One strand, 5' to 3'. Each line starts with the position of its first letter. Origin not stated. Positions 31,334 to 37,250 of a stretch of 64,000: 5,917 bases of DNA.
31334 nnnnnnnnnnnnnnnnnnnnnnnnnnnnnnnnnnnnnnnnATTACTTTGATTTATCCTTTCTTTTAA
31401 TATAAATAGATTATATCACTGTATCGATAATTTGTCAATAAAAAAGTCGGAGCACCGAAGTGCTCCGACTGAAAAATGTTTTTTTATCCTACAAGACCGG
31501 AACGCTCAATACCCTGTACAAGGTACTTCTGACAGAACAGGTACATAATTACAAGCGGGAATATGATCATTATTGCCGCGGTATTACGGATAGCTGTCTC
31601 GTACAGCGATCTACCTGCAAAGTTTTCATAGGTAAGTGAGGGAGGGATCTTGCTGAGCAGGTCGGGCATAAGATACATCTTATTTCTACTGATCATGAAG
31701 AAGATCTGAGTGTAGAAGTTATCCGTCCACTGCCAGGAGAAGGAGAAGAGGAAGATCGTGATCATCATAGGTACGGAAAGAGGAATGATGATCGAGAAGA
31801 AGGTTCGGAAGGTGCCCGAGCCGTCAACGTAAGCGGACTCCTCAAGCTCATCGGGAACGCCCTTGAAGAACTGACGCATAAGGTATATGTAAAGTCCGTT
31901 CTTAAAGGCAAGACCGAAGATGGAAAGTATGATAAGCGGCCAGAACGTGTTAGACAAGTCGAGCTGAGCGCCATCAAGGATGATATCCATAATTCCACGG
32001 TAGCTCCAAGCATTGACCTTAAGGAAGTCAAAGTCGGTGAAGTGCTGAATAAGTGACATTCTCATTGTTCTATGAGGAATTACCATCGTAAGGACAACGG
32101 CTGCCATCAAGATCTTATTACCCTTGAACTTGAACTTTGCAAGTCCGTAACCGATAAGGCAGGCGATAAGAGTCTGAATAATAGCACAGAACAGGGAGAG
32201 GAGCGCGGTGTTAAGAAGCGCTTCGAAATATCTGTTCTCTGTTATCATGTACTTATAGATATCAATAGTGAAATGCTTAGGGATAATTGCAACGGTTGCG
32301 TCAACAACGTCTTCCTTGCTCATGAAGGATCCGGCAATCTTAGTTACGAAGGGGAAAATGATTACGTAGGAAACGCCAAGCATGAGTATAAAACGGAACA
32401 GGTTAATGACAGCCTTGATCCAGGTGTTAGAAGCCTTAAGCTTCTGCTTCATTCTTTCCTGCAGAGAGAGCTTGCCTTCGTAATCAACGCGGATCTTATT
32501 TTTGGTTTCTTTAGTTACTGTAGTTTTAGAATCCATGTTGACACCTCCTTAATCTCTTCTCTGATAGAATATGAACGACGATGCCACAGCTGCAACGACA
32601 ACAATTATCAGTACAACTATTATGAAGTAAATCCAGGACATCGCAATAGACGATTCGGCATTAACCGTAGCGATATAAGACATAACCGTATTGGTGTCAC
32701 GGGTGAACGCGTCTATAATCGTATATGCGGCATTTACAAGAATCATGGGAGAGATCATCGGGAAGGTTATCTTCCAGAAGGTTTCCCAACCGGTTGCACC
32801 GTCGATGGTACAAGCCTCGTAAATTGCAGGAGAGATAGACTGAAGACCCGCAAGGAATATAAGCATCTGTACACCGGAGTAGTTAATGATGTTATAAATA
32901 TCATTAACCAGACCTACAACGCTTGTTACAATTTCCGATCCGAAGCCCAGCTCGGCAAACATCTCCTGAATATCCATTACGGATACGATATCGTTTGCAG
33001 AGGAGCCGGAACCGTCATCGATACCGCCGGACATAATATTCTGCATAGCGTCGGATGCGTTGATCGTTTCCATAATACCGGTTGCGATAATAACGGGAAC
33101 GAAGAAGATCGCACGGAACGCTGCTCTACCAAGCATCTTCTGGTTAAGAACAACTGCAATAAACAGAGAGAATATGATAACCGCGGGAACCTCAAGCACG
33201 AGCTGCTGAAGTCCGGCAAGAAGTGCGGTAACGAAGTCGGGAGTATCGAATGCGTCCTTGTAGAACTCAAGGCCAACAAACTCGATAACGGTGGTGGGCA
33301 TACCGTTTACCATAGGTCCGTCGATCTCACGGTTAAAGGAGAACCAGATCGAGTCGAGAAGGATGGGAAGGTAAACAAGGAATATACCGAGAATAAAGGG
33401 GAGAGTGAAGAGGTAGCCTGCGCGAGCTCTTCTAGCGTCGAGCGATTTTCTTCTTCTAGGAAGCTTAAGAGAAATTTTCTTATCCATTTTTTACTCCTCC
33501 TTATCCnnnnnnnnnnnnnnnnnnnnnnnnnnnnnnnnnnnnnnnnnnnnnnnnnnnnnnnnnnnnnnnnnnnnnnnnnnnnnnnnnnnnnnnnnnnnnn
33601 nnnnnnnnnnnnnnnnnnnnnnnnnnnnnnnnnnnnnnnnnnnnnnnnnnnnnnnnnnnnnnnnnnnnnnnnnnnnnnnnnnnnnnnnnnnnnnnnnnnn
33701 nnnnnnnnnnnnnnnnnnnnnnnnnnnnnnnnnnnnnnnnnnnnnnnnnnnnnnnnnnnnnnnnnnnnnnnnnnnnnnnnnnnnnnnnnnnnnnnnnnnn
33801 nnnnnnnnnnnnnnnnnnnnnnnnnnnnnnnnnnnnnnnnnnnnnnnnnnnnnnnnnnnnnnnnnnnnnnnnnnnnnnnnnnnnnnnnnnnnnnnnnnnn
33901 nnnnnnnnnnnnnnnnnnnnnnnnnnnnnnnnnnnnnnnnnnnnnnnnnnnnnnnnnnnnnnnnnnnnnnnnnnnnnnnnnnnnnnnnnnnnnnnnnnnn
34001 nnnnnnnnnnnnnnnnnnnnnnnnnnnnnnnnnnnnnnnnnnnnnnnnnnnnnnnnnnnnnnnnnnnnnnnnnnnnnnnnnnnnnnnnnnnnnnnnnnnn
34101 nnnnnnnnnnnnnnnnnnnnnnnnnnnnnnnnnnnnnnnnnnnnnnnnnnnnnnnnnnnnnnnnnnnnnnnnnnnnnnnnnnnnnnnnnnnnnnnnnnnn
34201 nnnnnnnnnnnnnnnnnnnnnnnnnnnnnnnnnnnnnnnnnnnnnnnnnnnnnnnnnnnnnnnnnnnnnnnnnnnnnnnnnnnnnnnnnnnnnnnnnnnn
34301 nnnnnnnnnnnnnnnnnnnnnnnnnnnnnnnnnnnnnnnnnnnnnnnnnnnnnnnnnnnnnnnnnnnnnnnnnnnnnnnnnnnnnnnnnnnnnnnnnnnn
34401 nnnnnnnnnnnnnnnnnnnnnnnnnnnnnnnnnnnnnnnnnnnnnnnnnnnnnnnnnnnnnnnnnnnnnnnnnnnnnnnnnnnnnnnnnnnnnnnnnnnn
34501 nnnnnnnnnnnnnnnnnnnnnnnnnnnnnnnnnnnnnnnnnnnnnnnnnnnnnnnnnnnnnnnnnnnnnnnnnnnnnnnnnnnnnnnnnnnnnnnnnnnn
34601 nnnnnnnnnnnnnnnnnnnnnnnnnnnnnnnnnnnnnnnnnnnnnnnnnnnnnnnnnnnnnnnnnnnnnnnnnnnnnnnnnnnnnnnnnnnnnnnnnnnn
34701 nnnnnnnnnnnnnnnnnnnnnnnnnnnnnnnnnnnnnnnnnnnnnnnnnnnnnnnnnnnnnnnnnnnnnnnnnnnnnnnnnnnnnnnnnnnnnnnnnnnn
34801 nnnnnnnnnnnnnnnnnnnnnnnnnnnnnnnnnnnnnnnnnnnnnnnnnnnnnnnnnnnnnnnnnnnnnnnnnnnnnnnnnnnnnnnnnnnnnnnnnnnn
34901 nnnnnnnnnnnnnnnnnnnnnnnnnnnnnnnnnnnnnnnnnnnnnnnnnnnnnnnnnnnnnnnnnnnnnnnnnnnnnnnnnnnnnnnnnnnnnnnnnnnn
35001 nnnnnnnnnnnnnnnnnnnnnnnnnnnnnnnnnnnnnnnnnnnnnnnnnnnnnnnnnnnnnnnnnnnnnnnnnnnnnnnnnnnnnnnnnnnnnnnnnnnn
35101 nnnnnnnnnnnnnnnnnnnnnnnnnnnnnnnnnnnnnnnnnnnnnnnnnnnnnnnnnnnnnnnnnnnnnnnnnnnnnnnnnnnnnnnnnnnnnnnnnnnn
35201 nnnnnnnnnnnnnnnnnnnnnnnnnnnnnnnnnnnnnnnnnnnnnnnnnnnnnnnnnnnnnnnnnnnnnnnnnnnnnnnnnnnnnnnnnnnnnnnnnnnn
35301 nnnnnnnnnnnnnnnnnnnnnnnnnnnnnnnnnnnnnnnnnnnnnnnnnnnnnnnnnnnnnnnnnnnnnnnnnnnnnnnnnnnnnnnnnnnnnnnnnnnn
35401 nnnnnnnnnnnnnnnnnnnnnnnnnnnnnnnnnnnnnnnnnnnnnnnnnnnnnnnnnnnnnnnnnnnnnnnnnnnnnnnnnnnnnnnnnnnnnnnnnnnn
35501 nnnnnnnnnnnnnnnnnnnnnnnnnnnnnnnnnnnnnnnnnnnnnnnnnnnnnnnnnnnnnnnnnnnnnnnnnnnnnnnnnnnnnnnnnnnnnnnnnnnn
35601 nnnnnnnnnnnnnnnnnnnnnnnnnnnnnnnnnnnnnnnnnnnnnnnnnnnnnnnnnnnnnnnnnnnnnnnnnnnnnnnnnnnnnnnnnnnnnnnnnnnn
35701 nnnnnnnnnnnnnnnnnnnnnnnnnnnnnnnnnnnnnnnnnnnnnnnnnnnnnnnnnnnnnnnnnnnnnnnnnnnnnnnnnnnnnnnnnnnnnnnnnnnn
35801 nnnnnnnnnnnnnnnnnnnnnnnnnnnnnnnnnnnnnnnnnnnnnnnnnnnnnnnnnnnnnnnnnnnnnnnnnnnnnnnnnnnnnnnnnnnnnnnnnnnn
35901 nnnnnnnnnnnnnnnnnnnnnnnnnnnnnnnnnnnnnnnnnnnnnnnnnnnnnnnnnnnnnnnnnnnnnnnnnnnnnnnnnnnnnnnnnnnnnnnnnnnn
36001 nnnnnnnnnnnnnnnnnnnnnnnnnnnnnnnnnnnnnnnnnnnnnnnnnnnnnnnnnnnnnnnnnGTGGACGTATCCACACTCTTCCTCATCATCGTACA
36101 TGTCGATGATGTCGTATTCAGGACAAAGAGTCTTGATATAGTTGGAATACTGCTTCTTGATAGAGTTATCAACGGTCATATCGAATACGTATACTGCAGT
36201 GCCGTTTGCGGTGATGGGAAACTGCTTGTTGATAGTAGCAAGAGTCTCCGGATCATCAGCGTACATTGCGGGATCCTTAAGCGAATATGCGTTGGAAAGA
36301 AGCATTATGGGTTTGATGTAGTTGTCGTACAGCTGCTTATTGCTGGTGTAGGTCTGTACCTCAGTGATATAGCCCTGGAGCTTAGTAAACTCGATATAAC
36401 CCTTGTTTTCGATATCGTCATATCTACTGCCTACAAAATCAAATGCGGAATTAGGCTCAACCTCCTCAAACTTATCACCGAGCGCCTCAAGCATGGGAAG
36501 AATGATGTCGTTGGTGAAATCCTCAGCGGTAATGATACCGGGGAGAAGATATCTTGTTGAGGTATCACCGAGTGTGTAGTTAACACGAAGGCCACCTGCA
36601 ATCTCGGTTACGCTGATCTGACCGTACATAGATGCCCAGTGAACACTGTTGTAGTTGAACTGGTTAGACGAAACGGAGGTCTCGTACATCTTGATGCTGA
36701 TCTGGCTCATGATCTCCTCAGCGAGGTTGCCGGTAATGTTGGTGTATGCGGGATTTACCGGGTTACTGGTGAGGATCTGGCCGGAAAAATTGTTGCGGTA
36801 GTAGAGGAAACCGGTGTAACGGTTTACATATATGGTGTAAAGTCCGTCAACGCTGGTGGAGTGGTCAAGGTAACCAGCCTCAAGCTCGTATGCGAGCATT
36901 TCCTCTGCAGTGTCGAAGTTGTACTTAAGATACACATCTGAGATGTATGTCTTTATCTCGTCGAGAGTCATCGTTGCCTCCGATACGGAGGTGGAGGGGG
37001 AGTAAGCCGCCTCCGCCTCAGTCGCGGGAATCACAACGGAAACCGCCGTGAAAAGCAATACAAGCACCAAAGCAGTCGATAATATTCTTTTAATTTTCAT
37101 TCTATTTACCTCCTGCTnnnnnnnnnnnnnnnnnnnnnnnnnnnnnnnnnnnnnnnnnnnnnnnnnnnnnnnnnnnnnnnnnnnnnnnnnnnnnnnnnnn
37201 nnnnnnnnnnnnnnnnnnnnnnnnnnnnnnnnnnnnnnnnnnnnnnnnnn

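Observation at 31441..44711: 13-kb seven-gene operon: giant SBP, two complete ABC permease pairs, two giant extracytoplasmic proteins, and no ATPase, regulator or recognisable CAZyme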

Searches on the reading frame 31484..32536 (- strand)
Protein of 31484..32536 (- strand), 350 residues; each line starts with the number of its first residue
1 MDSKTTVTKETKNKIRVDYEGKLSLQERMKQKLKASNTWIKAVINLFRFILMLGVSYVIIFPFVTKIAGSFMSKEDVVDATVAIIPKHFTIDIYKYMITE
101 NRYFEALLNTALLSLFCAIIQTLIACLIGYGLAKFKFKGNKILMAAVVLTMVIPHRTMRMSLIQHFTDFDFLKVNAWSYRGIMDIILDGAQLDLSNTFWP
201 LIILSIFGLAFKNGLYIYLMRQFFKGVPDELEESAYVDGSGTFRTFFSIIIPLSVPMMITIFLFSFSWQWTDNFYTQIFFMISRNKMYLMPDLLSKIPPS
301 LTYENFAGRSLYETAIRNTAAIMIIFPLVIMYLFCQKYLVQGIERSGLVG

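Call 3: search_protein_families(library=pfam, proteins=[window:31484-32536:-], max_evalue=0.01)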
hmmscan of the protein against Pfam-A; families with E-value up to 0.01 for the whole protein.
window:31484-32536:- (350 aa): 1 family
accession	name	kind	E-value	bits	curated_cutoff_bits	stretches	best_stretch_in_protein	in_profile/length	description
PF00528.27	BPD_transp_1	-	2.4e-12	47.4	26.4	1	127-343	3-182/184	Binding-protein-dependent transport system inner membrane component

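Call 23: search_protein_families(library=ncbifam, proteins=[window:31484-32536:-], max_evalue=0.01)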
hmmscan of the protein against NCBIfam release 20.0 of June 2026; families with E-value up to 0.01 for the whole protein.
window:31484-32536:- (350 aa): 13 families
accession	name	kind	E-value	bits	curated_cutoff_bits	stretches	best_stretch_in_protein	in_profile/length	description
NF040932.1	ABC_arch_GlcU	equivalog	1.9e-16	60.5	340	2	190-344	125-265/272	glucose ABC transporter permease GlcU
NF008231.0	PRK10998.1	equivalog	1.5e-15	57.6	261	1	50-347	18-293/296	maltose ABC transporter permease MalG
NF008210.0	PRK10973.1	equivalog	1.2e-12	48.2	297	1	217-343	159-276/281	sn-glycerol-3-phosphate ABC transporter permease UgpE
NF040839.1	tungstate_WtpB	equivalog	8.4e-12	45.2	340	1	97-267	36-191/251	tungstate ABC transporter permease WtpB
TIGR01581.1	Mo_ABC_porter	hypoth_equivalog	6.8e-11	42.1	210.3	1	103-266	19-168/225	ABC transporter permease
NF007047.0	PRK09500.1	equivalog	1.7e-10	41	326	1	48-167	7-120/257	spermidine/putrescine ABC transporter permease PotC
TIGR02139.1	permease_CysT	equivalog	2.5e-08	33.9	246.1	1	87-270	32-201/265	sulfate ABC transporter permease subunit CysT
NF006939.0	PRK09421.1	equivalog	1.1e-07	31.5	262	1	101-268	6-160/230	molybdate ABC transporter permease subunit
TIGR02141.1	modB_ABC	equivalog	4.2e-07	29.8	182.6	1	113-267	6-146/208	molybdate ABC transporter permease subunit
NF007044.0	PRK09497.1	equivalog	5.2e-07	29.4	348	1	48-263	9-212/285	spermidine/putrescine ABC transporter permease PotB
TIGR00969.1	3a0106s02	subfamily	0.00058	19.4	240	1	94-267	50-209/272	sulfate ABC transporter permease subunit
NF008208.0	PRK10971.1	equivalog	0.00068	19.2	415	1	91-269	44-208/277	sulfate/thiosulfate ABC transporter permease CysT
TIGR03262.1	PhnU2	equivalog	0.0024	16.6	593.25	0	91-272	40-204/546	putative 2-aminoethylphosphonate ABC transporter permease subunit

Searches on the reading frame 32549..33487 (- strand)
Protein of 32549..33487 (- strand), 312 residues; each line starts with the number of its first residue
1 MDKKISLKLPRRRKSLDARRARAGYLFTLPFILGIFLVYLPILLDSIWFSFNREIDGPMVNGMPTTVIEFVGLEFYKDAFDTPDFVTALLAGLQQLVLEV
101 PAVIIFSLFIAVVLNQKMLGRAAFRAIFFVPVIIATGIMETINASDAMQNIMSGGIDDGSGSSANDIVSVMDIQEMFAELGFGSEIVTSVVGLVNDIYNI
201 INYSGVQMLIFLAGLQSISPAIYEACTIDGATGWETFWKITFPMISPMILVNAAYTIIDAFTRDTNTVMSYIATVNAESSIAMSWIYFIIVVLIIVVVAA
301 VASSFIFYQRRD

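Call 3: search_protein_families(library=pfam, proteins=[window:32549-33487:-], max_evalue=0.01)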
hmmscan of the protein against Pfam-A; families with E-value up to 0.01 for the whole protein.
window:32549-33487:- (312 aa): 1 family
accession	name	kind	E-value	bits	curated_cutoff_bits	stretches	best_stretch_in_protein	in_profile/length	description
PF00528.27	BPD_transp_1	-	5.4e-09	36.5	26.4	1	202-309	63-176/184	Binding-protein-dependent transport system inner membrane component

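Call 23: search_protein_families(library=ncbifam, proteins=[window:32549-33487:-], max_evalue=0.01)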
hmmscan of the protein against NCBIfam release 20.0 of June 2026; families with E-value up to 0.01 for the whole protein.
window:32549-33487:- (312 aa): 6 families
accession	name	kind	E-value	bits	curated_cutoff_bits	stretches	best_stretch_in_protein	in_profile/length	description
NF007852.0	PRK10561.1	equivalog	3e-09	37.1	335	1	198-262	167-232/295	sn-glycerol-3-phosphate ABC transporter permease UgpA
NF040932.1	ABC_arch_GlcU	equivalog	2.5e-06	27.3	340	1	185-261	128-202/272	glucose ABC transporter permease GlcU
NF008232.0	PRK10999.1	equivalog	5.2e-06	25.5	392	1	208-249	390-433/520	maltose ABC transporter permease MalF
NF040931.1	ABC_arch_GlcT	equivalog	2.6e-05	24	360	1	31-303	6-254/278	glucose ABC transporter permease GlcT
TIGR00969.1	3a0106s02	subfamily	6.8e-05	22.4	240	1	215-256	166-207/272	sulfate ABC transporter permease subunit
TIGR02140.1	permease_CysW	equivalog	0.0027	17.2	329.1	0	72-134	32-95/261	sulfate ABC transporter permease subunit CysW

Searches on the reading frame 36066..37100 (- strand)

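Call 52: search_protein_families(library=pfam, proteins=[window:36066-37100:-], max_evalue=10)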
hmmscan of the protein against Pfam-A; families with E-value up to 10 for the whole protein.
window:36066-37100:- (345 aa): 1 family
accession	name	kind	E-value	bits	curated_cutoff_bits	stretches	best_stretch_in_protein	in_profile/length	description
PF14321.11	DUF4382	-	0.091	13.4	25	1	227-319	44-128/136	Domain of unknown function (DUF4382)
